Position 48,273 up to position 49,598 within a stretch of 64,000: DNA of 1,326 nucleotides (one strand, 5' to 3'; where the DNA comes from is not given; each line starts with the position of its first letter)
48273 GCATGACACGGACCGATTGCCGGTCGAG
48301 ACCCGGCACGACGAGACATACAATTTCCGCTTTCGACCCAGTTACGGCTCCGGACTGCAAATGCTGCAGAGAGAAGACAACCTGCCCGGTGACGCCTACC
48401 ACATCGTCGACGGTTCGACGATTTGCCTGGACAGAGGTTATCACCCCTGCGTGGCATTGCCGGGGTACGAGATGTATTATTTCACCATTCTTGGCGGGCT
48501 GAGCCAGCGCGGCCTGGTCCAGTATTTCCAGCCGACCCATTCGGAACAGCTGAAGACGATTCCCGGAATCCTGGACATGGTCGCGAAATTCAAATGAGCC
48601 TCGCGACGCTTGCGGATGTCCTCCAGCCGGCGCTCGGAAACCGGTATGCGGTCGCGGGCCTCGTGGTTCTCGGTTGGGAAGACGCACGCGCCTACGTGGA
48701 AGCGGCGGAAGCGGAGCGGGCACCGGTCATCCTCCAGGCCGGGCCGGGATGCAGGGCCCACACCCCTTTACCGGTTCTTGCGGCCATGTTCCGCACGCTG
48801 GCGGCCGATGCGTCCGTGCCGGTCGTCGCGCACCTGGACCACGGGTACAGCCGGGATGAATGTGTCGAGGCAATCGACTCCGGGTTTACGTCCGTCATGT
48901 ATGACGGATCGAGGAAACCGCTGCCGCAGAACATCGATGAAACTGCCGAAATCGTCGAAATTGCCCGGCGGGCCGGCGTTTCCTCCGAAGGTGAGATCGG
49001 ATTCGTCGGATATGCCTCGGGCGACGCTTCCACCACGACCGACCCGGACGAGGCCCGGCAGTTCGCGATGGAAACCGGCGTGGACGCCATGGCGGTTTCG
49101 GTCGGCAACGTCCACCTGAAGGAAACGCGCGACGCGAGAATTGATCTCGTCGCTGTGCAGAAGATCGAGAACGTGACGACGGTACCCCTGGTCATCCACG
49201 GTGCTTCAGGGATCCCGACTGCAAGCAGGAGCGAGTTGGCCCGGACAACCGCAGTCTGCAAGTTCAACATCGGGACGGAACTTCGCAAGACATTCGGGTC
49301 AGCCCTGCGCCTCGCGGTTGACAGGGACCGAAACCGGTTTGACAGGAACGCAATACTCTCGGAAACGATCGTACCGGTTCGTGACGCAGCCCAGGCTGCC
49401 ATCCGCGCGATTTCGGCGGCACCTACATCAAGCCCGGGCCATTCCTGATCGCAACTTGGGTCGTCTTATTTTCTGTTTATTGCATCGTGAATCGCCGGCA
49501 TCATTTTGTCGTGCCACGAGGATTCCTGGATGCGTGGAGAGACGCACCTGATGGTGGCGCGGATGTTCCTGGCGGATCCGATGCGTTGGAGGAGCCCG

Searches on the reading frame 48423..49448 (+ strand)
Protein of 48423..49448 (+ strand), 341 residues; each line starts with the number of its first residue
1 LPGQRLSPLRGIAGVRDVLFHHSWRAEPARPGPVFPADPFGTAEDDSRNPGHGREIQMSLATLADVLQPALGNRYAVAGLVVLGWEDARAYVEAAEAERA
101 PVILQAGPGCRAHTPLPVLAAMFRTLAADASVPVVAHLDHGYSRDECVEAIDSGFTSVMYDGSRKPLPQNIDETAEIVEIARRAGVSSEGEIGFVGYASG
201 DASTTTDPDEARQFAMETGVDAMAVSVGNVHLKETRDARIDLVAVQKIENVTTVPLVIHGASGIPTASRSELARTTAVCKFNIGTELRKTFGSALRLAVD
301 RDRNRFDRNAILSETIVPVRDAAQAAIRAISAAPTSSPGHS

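Call 49: search_protein_families(library=pfam, proteins=[window:48423-49448:+], max_evalue=0.00001)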
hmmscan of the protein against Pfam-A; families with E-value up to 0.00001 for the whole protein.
window:48423-49448:+ (341 aa): 1 family
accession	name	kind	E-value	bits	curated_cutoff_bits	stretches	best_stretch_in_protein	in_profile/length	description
PF01116.26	F_bP_aldolase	-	8e-71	239.2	25.5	1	62-331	2-273/277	Fructose-bisphosphate aldolase class-II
